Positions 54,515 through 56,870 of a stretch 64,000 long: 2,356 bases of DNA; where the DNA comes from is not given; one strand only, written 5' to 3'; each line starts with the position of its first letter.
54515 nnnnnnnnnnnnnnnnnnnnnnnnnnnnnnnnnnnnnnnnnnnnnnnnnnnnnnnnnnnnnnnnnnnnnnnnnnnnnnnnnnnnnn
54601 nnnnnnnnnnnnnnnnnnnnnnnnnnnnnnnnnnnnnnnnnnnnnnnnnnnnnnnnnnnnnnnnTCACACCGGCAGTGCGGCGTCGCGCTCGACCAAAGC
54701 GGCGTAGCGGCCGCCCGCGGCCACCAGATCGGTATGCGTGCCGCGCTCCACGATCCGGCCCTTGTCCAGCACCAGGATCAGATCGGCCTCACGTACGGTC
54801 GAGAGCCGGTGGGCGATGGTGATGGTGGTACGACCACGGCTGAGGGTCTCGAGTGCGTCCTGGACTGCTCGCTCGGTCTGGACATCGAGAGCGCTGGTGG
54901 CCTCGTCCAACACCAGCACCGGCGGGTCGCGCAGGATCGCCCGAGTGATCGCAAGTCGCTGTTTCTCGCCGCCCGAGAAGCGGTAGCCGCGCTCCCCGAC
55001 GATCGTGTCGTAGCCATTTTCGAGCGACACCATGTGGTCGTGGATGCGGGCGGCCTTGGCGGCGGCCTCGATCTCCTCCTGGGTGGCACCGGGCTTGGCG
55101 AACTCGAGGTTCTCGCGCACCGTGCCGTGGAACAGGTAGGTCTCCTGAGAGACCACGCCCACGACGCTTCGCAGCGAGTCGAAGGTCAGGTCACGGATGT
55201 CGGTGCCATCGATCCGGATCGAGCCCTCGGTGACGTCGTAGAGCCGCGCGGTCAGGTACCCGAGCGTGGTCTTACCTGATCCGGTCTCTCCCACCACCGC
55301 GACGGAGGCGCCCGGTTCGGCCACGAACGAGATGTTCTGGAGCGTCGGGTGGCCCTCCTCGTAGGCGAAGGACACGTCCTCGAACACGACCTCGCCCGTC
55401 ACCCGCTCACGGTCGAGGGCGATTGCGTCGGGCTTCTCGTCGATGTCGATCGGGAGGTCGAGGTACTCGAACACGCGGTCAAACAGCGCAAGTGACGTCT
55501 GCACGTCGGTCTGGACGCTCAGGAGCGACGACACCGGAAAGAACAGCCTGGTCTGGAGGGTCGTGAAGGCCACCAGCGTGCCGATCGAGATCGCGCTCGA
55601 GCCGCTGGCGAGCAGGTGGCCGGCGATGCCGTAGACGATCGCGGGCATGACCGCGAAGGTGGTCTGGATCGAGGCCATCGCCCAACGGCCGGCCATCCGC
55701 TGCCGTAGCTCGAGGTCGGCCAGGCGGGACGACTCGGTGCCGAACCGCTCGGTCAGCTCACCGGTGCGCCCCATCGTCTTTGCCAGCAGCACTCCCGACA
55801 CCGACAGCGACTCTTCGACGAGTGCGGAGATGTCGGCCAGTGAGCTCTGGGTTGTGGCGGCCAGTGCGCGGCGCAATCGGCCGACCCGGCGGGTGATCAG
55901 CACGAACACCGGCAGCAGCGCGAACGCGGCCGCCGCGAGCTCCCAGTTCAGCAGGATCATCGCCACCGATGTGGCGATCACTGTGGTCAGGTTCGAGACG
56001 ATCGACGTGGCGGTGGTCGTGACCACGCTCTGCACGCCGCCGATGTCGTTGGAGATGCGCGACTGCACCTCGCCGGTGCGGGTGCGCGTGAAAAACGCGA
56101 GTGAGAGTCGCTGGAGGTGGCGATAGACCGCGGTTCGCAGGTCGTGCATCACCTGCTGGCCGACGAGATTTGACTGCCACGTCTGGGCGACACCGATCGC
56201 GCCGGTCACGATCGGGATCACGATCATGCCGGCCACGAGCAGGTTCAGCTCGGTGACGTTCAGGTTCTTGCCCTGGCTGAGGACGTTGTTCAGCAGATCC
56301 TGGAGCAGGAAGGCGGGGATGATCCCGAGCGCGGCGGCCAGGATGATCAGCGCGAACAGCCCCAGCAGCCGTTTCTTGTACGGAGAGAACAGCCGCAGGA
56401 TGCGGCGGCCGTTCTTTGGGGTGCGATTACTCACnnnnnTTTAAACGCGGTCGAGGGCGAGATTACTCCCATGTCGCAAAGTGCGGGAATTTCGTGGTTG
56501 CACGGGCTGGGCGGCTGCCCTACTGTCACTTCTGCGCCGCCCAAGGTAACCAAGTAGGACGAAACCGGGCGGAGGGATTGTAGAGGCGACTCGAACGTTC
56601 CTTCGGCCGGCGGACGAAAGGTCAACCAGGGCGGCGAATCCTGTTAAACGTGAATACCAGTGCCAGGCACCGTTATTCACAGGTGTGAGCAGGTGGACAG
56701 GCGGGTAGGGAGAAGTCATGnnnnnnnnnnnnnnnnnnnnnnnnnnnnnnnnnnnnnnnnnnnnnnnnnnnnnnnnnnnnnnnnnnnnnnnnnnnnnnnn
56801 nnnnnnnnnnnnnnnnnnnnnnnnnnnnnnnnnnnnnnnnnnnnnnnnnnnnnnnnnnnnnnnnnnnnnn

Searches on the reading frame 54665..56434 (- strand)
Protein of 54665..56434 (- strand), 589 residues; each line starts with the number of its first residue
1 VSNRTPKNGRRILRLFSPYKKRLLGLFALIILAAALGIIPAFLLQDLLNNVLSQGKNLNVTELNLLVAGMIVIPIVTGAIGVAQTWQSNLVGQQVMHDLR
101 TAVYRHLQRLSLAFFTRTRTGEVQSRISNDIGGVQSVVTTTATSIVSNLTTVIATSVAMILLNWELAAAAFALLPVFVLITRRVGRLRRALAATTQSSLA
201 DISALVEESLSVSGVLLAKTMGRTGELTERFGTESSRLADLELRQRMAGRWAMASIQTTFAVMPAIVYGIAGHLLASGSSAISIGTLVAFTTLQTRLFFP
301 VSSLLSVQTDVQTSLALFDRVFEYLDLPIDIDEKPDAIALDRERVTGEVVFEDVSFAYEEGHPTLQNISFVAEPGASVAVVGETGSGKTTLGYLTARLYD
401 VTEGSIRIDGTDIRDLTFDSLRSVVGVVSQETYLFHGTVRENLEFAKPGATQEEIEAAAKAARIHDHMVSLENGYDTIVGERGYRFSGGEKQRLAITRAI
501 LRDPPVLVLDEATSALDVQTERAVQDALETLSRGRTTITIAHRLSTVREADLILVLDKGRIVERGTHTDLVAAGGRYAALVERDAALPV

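Call 10: search_protein_families(library=pfam, proteins=[window:54665-56434:-])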
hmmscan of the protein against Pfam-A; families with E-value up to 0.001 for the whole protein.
window:54665-56434:- (589 aa): 3 families
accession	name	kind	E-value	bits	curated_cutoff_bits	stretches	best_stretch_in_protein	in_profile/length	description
PF00664.28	ABC_membrane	-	2.7e-35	122.9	28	1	26-301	4-274/274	ABC transporter transmembrane region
PF00005.33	ABC_tran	-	1.3e-30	107.2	25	1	365-514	1-137/137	ABC transporter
PF02463.25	SMC_N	-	1.2e-05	25.3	40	1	467-554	135-209/220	RecF/RecN/SMC N terminal domain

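Call 33: search_protein_families(library=ncbifam, proteins=[window:54665-56434:-], max_evalue=0.00001)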
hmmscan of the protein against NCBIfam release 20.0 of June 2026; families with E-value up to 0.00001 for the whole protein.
window:54665-56434:- (589 aa): 183 families (the best 25 are shown)
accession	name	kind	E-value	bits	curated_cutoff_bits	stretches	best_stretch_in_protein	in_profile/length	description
TIGR02203.1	MsbA_lipidA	equivalog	1e-128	430.4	602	1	10-581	3-566/572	lipid A export permease/ATP-binding protein MsbA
NF052233.1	CphA_assoc_ABC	equivalog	9.4e-124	414.4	880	1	11-582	174-741/766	cyanophycin metabolism-associated ABC transporter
TIGR02204.1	MsbA_rel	hypoth_equivalog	7.7e-120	401.2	780.4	1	12-582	9-573/576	ABC transporter, permease/ATP-binding protein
NF010178.0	PRK13657.1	equivalog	1.6e-112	376.9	733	1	11-583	9-569/588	glucan ABC transporter ATP-binding protein/ permease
NF008381.0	PRK11176.1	equivalog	1e-111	374.2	867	1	9-580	13-575/582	lipid A ABC transporter ATP-binding protein/permease MsbA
TIGR00958.1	3a01208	subfamily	5.5e-108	362.1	874.6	1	10-581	150-711/711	antigen peptide transporter 2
TIGR01846.1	type_I_sec_HlyB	subfamily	1.8e-102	343.8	725.55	1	19-583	137-691/694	type I secretion system permease/ATPase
NF045513.1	HepA_fam_ABC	equivalog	1.2e-99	334.4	725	1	65-576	95-601/610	heterocyst formation ABC transporter subunit HepA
TIGR03796.1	NHLM_micro_ABC1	equivalog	8.2e-98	328.4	853.3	1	32-581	161-709/710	NHLP family bacteriocin export ABC transporter peptidase/permease/ATPase subunit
TIGR01192.1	chvA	subfamily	1.4e-86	291.4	585.4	1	19-583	17-569/585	glucan export ABC transporter ATP-binding protein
TIGR03375.1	type_I_sec_LssB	subfamily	2.1e-86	290.7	693.1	1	60-572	185-690/696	type I secretion system permease/ATPase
NF008055.0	PRK10789.1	equivalog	7.8e-85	285.5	845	1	20-579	15-566/590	SmdA family multidrug ABC transporter permease/ATP-binding protein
TIGR01193.1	bacteriocin_ABC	subfamily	8.7e-85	285.7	523.85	1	26-582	157-707/708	peptide cleavage/export ABC transporter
TIGR03797.1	NHLM_micro_ABC2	equivalog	1.6e-83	281.4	709.4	1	18-584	133-685/686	NHLP bacteriocin export ABC transporter permease/ATPase subunit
NF008056.1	PRK10790.1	equivalog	9.3e-82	275.4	746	1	10-580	12-571/584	SmdB family multidrug efflux ABC transporter permease/ATP-binding protein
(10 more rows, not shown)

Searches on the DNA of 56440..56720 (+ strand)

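Call 13: search_dna_similar(query=window:56470-56690:+, collection=plasmids, mode=distant, max_evalue=0.001)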
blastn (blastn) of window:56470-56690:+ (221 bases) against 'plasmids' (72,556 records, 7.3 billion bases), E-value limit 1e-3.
No match.
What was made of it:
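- Tried and rejected: Plasmid collection with blastn: no match (call 13).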

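Call 24: build_rna_model(alignment_id=A3, structure=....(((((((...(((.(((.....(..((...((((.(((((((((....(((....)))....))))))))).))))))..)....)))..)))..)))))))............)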
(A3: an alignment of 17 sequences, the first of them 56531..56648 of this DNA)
Model R1 built from alignment A3 (17 sequences, 118 columns); structure: as given.
model positions 118; base pairs 32; branch points 0; effective number of sequences 0.8; information 0.59 bits per position. Calibrated on 0.2 Mb of random sequence (short: E-values are rough).
structure used (alignment columns):
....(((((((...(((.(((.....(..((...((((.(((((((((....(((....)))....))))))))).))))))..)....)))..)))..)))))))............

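Call 25: search_with_rna_model(model_id=R1, sources=[window, L006, L007, L008, L009, L010, L011, L012, L013, L014, L015, L016, L017, L018, L019, L020, L021, L022, L023, L024, L025, L026, L027, L028, L029, L030, L031, L032, L033, L034, L035, L036, L037, L038, L039, L040, L041, L042, L043, L044, L045, L046, L047, L048, L049, L050, L051, L052, L053, L054, L055, L056, L057], max_evalue=1)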
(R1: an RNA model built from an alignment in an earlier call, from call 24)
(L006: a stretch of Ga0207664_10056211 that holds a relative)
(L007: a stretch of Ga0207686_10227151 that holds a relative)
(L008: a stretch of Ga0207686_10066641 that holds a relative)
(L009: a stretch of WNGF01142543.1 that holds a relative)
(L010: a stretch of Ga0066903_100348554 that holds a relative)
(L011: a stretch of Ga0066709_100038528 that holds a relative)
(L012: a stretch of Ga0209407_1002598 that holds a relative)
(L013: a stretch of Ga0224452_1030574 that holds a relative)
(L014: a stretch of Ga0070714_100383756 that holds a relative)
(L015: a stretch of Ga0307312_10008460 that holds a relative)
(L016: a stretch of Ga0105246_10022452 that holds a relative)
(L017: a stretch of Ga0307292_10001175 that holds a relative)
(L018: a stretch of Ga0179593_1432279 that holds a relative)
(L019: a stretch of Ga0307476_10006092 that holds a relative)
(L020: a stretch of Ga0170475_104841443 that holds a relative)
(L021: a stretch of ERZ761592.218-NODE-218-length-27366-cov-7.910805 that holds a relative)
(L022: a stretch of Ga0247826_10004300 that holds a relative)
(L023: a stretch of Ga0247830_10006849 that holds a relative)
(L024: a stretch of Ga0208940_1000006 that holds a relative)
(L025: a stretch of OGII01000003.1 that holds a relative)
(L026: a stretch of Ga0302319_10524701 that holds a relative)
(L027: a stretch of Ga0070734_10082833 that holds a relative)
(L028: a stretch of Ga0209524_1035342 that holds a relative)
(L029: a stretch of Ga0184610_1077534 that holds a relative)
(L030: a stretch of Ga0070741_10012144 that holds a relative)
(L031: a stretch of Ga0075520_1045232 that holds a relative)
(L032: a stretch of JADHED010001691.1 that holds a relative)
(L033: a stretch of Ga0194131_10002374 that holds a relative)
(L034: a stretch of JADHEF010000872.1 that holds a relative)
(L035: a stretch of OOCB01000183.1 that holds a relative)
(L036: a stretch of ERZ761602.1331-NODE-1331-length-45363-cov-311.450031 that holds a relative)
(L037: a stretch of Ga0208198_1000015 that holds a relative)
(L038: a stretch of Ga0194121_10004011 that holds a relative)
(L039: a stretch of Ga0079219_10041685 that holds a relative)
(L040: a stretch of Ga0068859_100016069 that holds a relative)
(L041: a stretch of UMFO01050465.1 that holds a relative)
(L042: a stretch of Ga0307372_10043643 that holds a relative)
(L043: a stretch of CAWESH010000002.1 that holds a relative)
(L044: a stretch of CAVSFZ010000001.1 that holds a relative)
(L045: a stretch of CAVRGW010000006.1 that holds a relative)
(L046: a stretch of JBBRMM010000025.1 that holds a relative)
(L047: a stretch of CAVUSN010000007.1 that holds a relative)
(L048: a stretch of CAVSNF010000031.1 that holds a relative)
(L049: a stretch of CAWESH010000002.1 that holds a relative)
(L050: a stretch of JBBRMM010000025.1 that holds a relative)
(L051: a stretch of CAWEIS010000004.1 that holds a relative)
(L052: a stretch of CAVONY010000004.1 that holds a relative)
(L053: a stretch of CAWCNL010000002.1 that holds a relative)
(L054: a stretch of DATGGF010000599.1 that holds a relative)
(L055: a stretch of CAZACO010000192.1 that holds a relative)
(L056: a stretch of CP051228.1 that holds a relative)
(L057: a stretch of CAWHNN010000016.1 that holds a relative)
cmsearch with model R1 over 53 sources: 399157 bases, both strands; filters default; matches with E-value up to 1: 56.
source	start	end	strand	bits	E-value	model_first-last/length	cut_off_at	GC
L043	1348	1465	-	144.7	3.9e-40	1-118/118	no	0.62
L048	2060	2177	+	144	6.2e-40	1-118/118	no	0.63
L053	5845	5962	-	143.2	1.1e-39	1-118/118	no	0.65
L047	1108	1225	+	142.9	1.4e-39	1-118/118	no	0.67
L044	7334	7451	-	140.4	7.5e-39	1-118/118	no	0.66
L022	4789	4906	+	140.3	8.3e-39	1-118/118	no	0.64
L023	2822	2939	-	140.3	8.3e-39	1-118/118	no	0.64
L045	2935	3052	-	140.3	8.3e-39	1-118/118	no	0.64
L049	4380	4497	-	139.9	1.1e-38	1-118/118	no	0.62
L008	555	672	-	139.6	1.4e-38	1-118/118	no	0.64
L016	520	637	+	139.6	1.4e-38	1-118/118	no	0.64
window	56531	56648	+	139.5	1.5e-38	1-118/118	no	0.6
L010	43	160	+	139.5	1.5e-38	1-118/118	no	0.68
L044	2295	2412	-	138.8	2.3e-38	1-118/118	no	0.63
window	61448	61565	+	138.8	2.3e-38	1-118/118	no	0.62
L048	7038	7155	+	138.8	2.3e-38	1-118/118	no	0.62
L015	1873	1990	-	138.6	2.6e-38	1-118/118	no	0.67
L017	9073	9190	-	138.6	2.6e-38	1-118/118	no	0.67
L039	1004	1121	-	137.9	4.2e-38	1-118/118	no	0.69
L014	118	235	-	137.4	5.9e-38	1-118/118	no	0.67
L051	942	1059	+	136.8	9.4e-38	1-118/118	no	0.63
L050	3938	4055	+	136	1.5e-37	1-118/118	no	0.64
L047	7418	7535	-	134.5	4.6e-37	1-118/118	no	0.66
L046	7615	7732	+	134.4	4.8e-37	1-118/118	no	0.65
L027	1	112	-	130.3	8.3e-36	1-112/118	3'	0.65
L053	3336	3453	-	119.2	1.6e-32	1-118/118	no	0.63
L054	1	108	+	119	1.9e-32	11-118/118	5'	0.61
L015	1881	1998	+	26.9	6.6e-05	1-118/118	no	0.68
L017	9081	9198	+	26.9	6.6e-05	1-118/118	no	0.68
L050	3930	4047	-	21.8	0.0022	1-118/118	no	0.65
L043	1356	1473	+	20.7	0.0048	1-118/118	no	0.64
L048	2052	2169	-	20.7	0.0048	1-118/118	no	0.64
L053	5853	5970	+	20.5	0.0054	1-118/118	no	0.67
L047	1100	1217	-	20.2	0.0064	1-118/118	no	0.69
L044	7342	7459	+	19.5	0.01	1-118/118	no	0.66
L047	7426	7543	+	16.8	0.067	1-118/118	no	0.68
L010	35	152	-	16.7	0.072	1-118/118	no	0.68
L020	671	746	-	16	0.12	1-118/118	no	0.64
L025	6779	6877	+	15.4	0.18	1-118/118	no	0.56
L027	3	120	+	15.2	0.2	1-118/118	no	0.65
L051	934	1051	-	14.9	0.25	1-118/118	no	0.64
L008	563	680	+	14.8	0.26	1-118/118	no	0.66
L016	512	629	-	14.8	0.26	1-118/118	no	0.66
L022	4781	4898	-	14.8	0.26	1-118/118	no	0.66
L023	2830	2947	+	14.8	0.26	1-118/118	no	0.66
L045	2943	3060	+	14.8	0.26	1-118/118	no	0.66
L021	3613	3709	+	14.8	0.26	1-118/118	no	0.71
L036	6114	6210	-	14.8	0.26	1-118/118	no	0.71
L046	7607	7724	-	14.7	0.28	1-118/118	no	0.68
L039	1012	1129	+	14.7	0.28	1-118/118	no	0.69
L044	2333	2378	+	14.2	0.4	35-80/118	no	0.67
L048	7072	7117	-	14.2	0.4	35-80/118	no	0.67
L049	4418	4463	+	14.2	0.4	35-80/118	no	0.67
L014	156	201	+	14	0.46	35-80/118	no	0.7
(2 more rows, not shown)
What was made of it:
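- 56533..56647 (+): Copy 1 RNA. Covariance model 139.5 bits on + against 20.2 bits on - (call 25).
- On Cis-acting 5' leader of the minus-strand genes: The covariance model gives 119-145 bits against 15-27 bits (call 25).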

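Call 39: search_with_rna_model(model_id=R1, sources=[L058, L059, L060, L061], max_evalue=1)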
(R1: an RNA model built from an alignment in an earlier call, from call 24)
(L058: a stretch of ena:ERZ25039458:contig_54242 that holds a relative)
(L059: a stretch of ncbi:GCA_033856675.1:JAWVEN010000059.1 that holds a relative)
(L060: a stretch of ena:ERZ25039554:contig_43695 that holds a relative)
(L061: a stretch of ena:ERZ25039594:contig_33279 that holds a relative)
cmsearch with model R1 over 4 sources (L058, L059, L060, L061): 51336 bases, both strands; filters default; matches with E-value up to 1: 8.
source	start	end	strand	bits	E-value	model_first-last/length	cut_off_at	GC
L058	12174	12291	-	142.9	1.8e-40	1-118/118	no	0.67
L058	2882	2999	-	136.7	1.3e-38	1-118/118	no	0.64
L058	5877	5994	+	134.5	5.9e-38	1-118/118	no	0.66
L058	2824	2872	+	21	0.00049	33-80/118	no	0.65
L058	12182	12299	+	20.2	0.00082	1-118/118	no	0.69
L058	2890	3007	+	17.7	0.0048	1-118/118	no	0.67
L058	5869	5986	-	16.8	0.0086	1-118/118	no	0.68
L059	4918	5009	+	12.4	0.18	35-80/118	no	0.72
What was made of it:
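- In L058 the same element sits at both ends of the operon pointing inwards, so one ligand would switch sense and antisense transcription the same way (call 39). There are one to three copies per genome, one of them inverted in L058 (call 39).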

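Call 41: search_with_rna_model(model_id=R1, sources=[window, L008, L010, L014, L015, L039, L043, L044, L046, L047, L048, L049, L050, L051, L053, L058], max_evalue=1e-20, make_alignment=true)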
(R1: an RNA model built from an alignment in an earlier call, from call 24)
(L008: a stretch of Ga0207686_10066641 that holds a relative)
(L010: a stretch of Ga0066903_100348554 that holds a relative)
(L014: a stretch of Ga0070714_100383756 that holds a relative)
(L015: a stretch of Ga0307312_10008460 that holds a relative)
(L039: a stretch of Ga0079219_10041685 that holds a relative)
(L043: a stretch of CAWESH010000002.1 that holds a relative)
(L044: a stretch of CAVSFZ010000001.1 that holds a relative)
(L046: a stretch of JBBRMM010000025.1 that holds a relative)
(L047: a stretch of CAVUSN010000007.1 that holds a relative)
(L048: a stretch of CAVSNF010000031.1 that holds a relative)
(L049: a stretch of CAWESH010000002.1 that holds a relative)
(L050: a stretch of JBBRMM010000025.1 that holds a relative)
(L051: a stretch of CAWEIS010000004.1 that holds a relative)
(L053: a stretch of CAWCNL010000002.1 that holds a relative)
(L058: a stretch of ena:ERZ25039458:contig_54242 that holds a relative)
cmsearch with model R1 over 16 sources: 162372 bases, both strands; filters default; matches with E-value up to 1e-20: 23.
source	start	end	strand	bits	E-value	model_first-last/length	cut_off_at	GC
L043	1348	1465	-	144.7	1.6e-40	1-118/118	no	0.62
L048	2060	2177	+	144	2.5e-40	1-118/118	no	0.63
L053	5845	5962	-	143.2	4.4e-40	1-118/118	no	0.65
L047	1108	1225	+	142.9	5.6e-40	1-118/118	no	0.67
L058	12174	12291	-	142.9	5.6e-40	1-118/118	no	0.67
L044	7334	7451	-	140.4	3e-39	1-118/118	no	0.66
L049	4380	4497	-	139.9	4.4e-39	1-118/118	no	0.62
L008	555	672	-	139.6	5.6e-39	1-118/118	no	0.64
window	56531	56648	+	139.5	6e-39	1-118/118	no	0.6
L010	43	160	+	139.5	6e-39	1-118/118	no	0.68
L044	2295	2412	-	138.8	9.2e-39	1-118/118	no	0.63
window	61448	61565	+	138.8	9.4e-39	1-118/118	no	0.62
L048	7038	7155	+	138.8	9.4e-39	1-118/118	no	0.62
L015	1873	1990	-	138.6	1e-38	1-118/118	no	0.67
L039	1004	1121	-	137.9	1.7e-38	1-118/118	no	0.69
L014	118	235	-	137.4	2.4e-38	1-118/118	no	0.67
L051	942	1059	+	136.8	3.8e-38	1-118/118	no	0.63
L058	2882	2999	-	136.7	4e-38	1-118/118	no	0.64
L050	3938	4055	+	136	6.3e-38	1-118/118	no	0.64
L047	7418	7535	-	134.5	1.9e-37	1-118/118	no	0.66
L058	5877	5994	+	134.5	1.9e-37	1-118/118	no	0.66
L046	7615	7732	+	134.4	2e-37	1-118/118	no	0.65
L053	3336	3453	-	119.2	6.6e-33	1-118/118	no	0.63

Alignment A4: 23 matches aligned to the model, 118 columns, each read 5' to 3' on its own strand. Consensus structure (alignment columns), stored with it:
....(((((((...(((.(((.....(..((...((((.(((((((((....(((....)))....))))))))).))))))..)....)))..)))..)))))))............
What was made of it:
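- The covariance model scores 119-145 bits on + and 15-27 bits on - (calls 25, 41).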

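Call 46: search_with_rna_model(model_id=R1, sources=[L062, L063, L064, L065, L066, L067, L068, L069, L070, L071, L072, L073, L074, L075, L076, L077, L078, L079, L080, L081, L082, L083, L084, L085, L086, L087, L088, L089, L090, L091, L092, L093, L094, L095, L096, L097, L098, L099], max_evalue=0.01)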
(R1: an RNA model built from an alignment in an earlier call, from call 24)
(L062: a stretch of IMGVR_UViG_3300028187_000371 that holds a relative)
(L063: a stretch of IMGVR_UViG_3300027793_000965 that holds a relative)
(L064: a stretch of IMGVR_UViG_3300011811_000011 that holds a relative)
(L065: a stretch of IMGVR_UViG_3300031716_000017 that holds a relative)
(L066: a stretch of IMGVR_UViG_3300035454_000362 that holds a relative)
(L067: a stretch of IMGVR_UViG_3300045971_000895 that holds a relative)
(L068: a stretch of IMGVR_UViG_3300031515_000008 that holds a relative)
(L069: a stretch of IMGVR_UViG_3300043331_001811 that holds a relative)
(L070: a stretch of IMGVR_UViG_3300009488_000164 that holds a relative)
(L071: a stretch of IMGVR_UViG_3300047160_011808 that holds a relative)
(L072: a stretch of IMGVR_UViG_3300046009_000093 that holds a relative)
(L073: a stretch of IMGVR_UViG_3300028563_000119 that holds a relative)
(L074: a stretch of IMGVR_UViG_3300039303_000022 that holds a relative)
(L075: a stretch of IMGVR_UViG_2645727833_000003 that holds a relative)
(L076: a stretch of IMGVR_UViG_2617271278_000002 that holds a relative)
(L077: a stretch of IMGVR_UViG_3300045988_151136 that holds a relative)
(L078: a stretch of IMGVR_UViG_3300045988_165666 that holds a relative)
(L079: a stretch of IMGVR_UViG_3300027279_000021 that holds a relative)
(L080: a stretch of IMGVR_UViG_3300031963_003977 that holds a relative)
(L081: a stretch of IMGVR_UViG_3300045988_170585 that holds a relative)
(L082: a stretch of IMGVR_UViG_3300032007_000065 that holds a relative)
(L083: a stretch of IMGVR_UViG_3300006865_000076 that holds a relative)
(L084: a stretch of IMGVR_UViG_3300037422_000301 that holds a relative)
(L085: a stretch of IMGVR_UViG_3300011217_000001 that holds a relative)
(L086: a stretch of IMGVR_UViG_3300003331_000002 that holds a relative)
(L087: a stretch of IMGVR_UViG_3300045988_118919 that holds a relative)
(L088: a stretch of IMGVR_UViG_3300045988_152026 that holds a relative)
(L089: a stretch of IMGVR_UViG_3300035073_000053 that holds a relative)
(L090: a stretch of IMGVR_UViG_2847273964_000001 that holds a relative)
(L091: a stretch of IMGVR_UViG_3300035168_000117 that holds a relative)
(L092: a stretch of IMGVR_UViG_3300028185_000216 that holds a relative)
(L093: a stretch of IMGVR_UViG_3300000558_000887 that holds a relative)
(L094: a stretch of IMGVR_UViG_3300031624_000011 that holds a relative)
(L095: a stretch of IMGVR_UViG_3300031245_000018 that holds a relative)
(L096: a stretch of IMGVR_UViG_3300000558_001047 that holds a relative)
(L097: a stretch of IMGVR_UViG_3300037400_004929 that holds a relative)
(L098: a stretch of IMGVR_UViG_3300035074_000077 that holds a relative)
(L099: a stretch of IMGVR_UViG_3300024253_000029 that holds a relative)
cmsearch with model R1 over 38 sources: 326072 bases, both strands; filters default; matches with E-value up to 0.01: 0.
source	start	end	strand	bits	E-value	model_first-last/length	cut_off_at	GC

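Call 49: search_rna_families(source=window, start=56440, end=56720, threshold=evalue, max_evalue=10)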
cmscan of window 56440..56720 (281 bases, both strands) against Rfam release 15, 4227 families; matches with E-value up to 10: 2.
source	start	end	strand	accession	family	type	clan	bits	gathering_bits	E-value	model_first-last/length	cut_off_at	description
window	56650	56683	+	RF00363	mir-BART1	Gene; miRNA;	CL00097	12.9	70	7.4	1-70/70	no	mir-BART1 microRNA precursor family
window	56440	56471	-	RF02808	PyrR210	Gene; snRNA; snoRNA; HACA-box;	-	12.2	59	6.5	1-59/59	no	Pyrobaculum sRNA 210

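Call 67: search_with_rna_model(model_id=R1, sources=[L100, L101, L102], max_evalue=1, show_alignments=2)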
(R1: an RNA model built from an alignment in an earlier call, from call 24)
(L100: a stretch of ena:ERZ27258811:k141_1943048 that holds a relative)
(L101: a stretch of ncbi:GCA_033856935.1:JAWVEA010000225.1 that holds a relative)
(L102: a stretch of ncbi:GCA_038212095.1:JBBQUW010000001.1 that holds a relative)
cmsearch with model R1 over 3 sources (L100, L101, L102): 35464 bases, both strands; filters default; matches with E-value up to 1: 2.
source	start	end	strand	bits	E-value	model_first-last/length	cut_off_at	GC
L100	396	513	-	123.3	8.9e-35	1-118/118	no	0.67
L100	434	479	+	16.8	0.0062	35-80/118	no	0.67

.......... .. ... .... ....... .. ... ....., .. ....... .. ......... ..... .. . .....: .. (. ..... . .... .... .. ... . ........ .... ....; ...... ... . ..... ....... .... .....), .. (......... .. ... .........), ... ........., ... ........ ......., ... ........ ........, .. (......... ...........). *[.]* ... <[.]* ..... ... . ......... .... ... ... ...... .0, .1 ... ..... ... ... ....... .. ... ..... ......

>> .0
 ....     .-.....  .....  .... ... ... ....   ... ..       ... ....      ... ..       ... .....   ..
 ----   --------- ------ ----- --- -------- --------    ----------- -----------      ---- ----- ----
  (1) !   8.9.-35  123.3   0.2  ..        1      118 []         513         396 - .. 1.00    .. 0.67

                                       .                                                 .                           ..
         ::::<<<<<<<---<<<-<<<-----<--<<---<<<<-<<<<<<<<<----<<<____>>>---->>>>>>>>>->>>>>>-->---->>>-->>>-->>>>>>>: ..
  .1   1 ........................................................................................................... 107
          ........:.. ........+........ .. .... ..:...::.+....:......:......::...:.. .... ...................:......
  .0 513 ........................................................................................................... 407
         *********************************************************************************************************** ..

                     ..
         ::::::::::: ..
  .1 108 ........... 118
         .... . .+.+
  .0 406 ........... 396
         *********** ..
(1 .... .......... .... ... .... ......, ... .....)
